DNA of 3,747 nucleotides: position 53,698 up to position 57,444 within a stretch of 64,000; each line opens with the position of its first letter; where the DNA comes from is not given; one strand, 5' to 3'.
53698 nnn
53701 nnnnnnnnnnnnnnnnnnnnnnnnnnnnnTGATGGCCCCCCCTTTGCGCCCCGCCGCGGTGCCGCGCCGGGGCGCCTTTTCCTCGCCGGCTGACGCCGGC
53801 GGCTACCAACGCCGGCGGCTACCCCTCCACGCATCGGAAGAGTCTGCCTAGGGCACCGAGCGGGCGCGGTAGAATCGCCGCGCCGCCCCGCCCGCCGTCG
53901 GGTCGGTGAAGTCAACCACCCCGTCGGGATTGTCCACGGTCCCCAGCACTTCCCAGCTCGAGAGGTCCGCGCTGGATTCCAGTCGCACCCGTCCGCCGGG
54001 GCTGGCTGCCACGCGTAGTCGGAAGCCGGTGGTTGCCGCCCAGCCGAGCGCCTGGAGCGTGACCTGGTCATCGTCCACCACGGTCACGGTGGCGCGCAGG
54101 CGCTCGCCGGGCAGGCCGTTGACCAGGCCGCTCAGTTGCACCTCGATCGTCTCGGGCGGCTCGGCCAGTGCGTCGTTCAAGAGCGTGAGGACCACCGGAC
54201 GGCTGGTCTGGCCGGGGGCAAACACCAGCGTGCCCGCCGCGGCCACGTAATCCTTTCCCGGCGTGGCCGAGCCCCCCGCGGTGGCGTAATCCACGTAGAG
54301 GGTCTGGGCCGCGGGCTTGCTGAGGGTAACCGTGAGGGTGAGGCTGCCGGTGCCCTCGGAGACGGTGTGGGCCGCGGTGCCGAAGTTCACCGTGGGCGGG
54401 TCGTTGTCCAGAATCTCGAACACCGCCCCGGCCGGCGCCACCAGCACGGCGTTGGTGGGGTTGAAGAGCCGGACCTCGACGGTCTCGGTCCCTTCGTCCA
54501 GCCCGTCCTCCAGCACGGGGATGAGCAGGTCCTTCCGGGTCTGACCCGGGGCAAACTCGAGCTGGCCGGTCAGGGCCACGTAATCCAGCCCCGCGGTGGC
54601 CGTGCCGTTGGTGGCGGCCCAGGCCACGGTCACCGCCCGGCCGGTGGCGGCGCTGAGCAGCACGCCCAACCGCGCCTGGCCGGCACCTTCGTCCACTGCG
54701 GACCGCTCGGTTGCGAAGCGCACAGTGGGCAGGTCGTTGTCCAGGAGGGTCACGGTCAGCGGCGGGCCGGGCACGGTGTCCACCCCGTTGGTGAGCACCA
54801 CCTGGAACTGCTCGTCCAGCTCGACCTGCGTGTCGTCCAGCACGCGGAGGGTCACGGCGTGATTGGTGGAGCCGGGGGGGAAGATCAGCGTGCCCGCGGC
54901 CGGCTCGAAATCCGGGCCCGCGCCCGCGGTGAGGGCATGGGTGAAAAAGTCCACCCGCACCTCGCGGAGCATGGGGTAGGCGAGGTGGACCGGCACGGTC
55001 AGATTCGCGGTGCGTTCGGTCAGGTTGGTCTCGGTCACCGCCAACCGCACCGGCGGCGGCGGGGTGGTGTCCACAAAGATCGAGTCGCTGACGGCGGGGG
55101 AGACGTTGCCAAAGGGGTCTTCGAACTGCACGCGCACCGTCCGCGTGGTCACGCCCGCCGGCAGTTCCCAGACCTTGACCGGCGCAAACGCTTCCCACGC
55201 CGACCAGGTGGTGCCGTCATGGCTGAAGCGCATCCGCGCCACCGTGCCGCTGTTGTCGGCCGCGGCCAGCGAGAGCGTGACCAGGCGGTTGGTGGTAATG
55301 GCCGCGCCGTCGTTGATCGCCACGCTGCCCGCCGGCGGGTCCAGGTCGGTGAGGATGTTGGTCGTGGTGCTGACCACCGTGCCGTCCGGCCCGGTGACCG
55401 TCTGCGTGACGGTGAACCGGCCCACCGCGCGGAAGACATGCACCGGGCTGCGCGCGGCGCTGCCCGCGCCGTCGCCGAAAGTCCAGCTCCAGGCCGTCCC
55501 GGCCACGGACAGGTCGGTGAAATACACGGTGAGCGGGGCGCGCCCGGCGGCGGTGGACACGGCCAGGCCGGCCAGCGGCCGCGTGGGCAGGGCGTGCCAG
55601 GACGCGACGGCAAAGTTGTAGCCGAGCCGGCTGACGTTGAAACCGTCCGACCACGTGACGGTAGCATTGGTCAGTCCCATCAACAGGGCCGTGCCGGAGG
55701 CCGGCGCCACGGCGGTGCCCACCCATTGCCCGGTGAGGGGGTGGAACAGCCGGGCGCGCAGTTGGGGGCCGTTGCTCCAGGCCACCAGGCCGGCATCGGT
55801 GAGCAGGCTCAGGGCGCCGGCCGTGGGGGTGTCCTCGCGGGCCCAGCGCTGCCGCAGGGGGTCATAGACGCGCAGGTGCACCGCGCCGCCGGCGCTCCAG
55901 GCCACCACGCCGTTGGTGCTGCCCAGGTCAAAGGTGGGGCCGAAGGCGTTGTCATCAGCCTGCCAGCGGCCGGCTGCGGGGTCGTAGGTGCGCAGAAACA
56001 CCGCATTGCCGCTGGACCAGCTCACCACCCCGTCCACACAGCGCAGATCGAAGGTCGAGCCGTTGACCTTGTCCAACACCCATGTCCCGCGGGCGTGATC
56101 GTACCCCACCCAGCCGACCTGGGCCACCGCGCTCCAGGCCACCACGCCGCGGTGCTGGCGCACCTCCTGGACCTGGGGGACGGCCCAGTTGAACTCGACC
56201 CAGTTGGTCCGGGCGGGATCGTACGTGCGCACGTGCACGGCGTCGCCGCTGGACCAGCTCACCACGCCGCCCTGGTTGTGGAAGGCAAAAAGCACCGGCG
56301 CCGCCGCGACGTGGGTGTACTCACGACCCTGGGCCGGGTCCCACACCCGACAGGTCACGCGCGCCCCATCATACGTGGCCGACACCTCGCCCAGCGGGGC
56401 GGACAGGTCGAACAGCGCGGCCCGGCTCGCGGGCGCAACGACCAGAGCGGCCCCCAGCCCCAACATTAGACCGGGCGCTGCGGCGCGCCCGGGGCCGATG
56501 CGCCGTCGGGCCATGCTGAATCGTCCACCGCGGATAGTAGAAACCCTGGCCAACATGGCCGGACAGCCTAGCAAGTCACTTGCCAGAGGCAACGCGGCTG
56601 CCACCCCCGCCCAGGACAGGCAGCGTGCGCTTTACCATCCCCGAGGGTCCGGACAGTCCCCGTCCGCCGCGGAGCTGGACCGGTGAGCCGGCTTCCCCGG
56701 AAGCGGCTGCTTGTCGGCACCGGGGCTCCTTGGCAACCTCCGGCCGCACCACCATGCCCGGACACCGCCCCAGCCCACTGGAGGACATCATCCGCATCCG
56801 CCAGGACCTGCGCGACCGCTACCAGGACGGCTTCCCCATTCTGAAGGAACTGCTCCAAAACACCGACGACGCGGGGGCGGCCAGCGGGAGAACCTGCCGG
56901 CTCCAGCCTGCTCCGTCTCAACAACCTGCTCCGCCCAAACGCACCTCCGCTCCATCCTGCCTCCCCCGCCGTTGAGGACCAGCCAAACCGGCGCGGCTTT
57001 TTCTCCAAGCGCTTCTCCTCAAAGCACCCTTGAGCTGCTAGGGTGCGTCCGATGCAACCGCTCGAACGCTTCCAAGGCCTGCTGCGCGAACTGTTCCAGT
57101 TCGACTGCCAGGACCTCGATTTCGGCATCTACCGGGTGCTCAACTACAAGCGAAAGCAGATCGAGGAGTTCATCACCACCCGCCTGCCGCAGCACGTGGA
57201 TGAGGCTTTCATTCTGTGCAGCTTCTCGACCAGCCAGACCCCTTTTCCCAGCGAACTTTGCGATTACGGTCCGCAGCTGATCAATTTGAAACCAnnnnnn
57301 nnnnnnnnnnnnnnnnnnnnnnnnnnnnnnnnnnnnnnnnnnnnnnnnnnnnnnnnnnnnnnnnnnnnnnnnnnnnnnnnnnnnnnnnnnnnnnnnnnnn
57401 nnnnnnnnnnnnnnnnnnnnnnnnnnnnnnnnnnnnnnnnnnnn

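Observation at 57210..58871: Intact 525-aa orphan ORF on a 1.66 kb low-GC segment that replaced the middle of a defence/RM-type gene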

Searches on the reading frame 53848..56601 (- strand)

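Call 73: search_protein_families(library=pfam, proteins=[window:53848-56601:-], max_evalue=0.0001)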
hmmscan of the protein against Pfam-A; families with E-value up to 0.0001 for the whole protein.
window:53848-56601:- (917 aa): 3 families
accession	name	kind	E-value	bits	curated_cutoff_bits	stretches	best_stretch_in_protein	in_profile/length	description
PF03160.20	Calx-beta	-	1.3e-54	183.7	27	3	621-734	1-119/119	Calx-beta domain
PF18911.6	PKD_4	-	2.9e-09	37.3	27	1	351-414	15-80/85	PKD domain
PF00801.26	PKD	-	1e-07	32.3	23.5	1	350-414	6-77/80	PKD domain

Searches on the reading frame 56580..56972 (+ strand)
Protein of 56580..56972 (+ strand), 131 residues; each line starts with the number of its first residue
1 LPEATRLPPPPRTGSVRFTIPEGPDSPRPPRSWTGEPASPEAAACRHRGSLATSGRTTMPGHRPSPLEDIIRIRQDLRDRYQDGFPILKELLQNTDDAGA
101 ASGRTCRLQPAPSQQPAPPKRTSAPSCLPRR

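Call 6: search_protein_families(library=pfam, proteins=[window:56580-56972:+], max_evalue=1)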
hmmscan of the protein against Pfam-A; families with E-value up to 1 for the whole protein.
window:56580-56972:+ (131 aa): 1 family
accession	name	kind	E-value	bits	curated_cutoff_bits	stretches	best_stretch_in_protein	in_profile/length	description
PF25794.1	SACS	-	0.00011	22.6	32.8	1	72-102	7-35/247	Sacsin domain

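Call 7: search_protein_families(library=padloc, proteins=[window:56580-56972:+], max_evalue=1)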
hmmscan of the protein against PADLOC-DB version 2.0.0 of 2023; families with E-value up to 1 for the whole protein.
window:56580-56972:+ (131 aa): 2 families
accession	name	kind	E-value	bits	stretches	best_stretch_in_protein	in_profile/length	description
PDLC03965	TmtA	-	0.00088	15.3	1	72-108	20-55/1370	-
PDLC03968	TmtA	-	0.035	9.7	1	71-101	62-92/1486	-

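Call 8: search_protein_families(library=ncbifam, proteins=[window:56580-56972:+], max_evalue=1)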
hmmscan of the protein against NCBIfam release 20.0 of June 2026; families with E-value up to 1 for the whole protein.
window:56580-56972:+ (131 aa): 1 family
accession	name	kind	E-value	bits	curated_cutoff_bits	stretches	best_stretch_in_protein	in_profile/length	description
NF047352.1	P_loop_sacsin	domain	0.044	14.2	50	1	86-103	2-17/80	sacsin N-terminal ATP-binding-like domain-containing protein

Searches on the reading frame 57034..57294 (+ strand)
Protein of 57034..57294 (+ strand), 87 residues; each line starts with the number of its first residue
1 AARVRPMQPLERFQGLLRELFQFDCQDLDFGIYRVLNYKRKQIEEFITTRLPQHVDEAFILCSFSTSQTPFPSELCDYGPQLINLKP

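Call 6: search_protein_families(library=pfam, proteins=[window:57043-57294:+], max_evalue=1)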
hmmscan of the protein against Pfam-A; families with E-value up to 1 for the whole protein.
window:57043-57294:+ (84 aa): 0 families

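Call 7: search_protein_families(library=padloc, proteins=[window:57043-57294:+], max_evalue=1)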
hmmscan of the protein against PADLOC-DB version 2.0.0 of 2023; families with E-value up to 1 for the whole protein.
window:57043-57294:+ (84 aa): 1 family
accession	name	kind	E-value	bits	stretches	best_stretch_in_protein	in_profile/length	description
PDLC03646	MTase_III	-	1e-06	24.9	1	14-55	11-52/1057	Type III methyltransferase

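Call 8: search_protein_families(library=ncbifam, proteins=[window:57043-57294:+], max_evalue=1)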
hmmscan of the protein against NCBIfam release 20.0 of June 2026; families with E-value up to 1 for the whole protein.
window:57043-57294:+ (84 aa): 0 families

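Call 27: search_protein_families(library=padloc, proteins=[window:57034-57294:+], max_evalue=10)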
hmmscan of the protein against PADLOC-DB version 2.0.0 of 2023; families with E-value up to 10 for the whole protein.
seq(87 aa): 1 family
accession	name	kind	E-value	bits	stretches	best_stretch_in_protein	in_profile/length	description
PDLC03646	MTase_III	-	1.1e-06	24.7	1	17-58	11-52/1057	Type III methyltransferase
